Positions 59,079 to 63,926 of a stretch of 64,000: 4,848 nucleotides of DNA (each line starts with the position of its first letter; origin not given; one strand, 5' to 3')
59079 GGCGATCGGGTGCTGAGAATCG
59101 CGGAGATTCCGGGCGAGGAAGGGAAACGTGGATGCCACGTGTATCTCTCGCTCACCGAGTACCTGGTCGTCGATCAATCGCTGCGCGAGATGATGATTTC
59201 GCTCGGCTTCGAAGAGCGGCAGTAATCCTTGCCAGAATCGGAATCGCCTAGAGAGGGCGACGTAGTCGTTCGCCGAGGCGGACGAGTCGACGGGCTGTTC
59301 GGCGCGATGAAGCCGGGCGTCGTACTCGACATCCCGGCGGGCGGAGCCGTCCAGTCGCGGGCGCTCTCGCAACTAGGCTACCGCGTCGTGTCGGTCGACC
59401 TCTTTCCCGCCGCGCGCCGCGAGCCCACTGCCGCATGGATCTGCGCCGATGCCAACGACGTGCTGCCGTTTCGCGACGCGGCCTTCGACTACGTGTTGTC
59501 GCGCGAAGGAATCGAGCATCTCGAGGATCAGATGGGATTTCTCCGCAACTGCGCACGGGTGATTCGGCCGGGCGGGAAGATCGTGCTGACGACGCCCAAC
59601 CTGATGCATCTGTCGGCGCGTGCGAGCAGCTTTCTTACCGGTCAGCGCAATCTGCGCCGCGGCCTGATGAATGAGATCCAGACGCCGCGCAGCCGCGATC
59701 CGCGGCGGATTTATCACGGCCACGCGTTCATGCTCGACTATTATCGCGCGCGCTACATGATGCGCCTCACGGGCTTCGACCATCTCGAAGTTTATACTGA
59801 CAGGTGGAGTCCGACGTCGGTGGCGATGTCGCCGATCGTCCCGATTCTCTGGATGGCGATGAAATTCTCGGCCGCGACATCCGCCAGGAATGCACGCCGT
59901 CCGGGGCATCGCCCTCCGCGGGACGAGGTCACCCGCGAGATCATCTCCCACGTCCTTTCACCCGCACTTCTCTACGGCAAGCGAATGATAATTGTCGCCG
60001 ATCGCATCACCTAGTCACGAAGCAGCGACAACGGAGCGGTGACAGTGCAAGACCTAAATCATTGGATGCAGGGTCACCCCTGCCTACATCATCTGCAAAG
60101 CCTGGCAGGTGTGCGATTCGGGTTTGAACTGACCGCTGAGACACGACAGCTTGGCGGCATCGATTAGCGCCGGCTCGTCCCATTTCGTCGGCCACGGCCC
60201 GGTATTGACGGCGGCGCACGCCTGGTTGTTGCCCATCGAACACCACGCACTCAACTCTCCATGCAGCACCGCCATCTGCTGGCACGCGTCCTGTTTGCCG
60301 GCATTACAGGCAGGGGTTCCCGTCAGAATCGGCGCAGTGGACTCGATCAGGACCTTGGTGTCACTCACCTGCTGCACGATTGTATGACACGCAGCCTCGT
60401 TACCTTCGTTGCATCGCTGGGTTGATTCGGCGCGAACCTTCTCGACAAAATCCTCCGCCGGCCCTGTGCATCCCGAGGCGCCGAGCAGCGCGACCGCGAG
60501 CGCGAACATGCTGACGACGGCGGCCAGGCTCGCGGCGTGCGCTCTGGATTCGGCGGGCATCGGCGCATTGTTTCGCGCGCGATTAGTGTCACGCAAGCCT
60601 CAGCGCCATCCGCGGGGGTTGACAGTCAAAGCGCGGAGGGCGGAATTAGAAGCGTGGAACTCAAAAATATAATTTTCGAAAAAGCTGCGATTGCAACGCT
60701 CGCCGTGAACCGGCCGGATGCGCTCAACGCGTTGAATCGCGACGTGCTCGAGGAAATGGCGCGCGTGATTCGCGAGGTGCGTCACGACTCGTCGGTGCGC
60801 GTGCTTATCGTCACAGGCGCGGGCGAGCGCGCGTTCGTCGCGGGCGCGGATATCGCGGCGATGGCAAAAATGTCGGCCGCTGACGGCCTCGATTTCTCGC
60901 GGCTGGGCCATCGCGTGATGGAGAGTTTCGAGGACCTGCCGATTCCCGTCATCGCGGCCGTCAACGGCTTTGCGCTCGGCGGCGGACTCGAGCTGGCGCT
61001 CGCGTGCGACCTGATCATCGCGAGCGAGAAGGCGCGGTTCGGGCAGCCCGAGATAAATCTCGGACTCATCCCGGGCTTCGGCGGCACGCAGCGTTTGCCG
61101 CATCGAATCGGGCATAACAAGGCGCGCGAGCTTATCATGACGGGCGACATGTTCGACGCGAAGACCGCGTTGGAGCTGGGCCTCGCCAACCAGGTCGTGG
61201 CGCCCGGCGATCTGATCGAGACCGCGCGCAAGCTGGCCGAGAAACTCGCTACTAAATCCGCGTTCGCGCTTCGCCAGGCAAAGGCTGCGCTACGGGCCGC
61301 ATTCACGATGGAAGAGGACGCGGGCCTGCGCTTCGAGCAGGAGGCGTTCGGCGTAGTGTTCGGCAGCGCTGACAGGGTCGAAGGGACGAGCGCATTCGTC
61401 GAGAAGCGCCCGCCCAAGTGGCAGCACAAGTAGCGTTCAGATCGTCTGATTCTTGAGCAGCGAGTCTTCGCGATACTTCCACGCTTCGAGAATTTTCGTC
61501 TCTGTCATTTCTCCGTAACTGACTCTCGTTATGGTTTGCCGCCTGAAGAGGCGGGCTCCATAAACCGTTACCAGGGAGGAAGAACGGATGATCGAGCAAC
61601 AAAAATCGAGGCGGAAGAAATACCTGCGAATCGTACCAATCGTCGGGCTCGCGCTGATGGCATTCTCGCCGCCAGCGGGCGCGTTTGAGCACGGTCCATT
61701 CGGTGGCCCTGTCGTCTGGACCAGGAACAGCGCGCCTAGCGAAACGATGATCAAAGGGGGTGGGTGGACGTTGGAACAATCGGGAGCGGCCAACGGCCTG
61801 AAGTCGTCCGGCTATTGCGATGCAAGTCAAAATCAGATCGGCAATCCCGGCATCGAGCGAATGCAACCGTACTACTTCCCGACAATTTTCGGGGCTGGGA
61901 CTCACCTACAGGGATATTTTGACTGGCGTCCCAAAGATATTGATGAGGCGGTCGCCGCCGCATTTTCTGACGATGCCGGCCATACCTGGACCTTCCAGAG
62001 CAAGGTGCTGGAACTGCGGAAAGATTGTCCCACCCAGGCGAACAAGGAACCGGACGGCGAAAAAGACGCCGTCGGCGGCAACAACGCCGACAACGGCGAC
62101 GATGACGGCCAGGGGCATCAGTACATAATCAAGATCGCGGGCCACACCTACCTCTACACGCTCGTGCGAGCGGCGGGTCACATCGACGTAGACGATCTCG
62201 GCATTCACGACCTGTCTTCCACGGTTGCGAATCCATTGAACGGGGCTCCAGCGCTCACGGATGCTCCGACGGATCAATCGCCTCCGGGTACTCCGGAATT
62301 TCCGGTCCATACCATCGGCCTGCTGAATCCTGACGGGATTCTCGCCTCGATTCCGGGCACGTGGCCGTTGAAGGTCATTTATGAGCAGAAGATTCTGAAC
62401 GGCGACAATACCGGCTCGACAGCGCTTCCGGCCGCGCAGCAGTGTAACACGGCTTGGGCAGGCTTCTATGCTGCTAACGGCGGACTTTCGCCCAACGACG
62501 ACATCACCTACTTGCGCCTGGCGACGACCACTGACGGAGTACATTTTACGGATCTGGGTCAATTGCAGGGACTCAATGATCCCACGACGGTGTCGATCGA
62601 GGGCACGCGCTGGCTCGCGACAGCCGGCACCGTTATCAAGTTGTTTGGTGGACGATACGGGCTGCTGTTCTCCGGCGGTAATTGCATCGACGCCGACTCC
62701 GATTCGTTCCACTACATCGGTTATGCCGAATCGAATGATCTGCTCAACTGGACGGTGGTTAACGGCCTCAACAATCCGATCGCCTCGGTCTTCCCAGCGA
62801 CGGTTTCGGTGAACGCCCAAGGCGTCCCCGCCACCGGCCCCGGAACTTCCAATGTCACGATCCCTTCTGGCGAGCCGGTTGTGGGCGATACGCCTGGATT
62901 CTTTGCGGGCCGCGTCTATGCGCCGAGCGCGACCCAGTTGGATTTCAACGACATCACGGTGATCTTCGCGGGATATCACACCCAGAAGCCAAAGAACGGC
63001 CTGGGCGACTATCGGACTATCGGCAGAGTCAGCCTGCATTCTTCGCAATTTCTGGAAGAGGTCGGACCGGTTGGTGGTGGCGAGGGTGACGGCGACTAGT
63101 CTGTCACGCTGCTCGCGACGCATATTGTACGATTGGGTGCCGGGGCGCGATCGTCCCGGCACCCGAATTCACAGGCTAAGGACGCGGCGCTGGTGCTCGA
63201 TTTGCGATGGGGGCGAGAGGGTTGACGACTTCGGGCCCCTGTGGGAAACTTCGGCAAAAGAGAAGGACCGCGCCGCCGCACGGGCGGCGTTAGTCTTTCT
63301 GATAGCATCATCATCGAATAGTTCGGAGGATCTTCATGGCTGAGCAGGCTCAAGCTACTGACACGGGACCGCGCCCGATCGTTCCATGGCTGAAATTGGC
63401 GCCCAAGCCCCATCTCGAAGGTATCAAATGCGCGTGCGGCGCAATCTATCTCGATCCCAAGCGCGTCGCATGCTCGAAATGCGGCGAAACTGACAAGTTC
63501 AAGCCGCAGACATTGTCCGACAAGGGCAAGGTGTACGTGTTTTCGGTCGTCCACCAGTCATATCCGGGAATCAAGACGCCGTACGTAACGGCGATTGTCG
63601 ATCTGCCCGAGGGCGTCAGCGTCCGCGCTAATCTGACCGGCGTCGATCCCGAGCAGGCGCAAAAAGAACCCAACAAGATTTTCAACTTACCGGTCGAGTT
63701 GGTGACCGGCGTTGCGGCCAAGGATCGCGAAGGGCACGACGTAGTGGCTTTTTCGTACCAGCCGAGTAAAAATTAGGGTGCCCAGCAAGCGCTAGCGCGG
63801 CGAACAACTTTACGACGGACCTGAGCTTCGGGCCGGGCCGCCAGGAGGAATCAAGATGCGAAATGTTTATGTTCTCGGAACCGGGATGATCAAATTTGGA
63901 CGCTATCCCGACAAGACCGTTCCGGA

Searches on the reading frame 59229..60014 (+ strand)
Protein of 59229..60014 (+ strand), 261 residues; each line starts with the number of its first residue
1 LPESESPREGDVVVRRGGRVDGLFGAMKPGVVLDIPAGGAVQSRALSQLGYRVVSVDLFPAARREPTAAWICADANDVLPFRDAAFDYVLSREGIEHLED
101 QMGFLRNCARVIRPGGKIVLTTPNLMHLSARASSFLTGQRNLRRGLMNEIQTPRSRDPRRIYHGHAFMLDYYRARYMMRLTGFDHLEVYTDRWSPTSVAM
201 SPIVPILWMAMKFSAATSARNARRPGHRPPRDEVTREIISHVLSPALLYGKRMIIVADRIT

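Call 16: search_protein_families(library=pfam, proteins=[window:59229-60014:+], max_evalue=0.00001)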
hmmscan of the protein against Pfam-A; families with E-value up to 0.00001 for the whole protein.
window:59229-60014:+ (261 aa): 5 families
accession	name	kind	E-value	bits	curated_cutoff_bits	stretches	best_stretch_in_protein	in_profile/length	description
PF08241.18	Methyltransf_11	-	1.6e-17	64.4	21.2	1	33-120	1-95/95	Methyltransferase domain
PF13489.12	Methyltransf_23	-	8.8e-12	45.5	27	1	28-137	22-124/164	Methyltransferase domain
PF13649.12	Methyltransf_25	-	3.1e-11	44.2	27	1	32-116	1-97/97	Methyltransferase domain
PF08242.18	Methyltransf_12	-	1.5e-06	29.2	30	1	33-118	1-98/98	Methyltransferase domain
PF13847.12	Methyltransf_31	-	8.1e-06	26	27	0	73-125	61-114/145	Methyltransferase domain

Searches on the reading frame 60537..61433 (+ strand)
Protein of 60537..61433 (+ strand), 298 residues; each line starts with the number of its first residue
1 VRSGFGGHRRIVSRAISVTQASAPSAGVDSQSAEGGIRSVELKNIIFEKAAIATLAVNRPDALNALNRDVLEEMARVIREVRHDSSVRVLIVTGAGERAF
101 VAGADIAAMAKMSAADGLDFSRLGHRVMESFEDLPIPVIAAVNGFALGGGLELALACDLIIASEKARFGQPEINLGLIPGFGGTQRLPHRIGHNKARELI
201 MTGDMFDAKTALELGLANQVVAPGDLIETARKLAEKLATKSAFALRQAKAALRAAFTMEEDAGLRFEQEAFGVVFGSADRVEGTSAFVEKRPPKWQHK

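Call 52: search_protein_families(library=pfam, proteins=[window:60537-61433:+], max_evalue=0.01)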
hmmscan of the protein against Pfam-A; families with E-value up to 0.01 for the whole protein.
window:60537-61433:+ (298 aa): 2 families
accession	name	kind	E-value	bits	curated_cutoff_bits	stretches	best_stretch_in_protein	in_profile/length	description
PF00378.25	ECH_1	-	1e-72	244.9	27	1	49-297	3-250/251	Enoyl-CoA hydratase/isomerase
PF16113.10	ECH_2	-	6e-41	141.5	27.2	1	54-235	3-186/335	Enoyl-CoA hydratase/isomerase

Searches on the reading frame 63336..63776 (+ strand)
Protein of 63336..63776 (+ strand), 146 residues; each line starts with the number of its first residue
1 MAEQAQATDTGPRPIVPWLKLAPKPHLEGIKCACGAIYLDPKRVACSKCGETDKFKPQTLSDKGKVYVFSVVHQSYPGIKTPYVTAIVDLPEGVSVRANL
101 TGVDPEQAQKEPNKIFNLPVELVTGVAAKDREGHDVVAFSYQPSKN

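Call 52: search_protein_families(library=pfam, proteins=[window:63336-63776:+], max_evalue=0.01)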
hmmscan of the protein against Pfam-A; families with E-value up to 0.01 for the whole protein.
window:63336-63776:+ (146 aa): 1 family
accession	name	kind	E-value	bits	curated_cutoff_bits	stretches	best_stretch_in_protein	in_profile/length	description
PF01796.24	OB_ChsH2_C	-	8.7e-14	51.6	27.1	1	58-123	2-63/65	ChsH2, C-terminal OB-fold domain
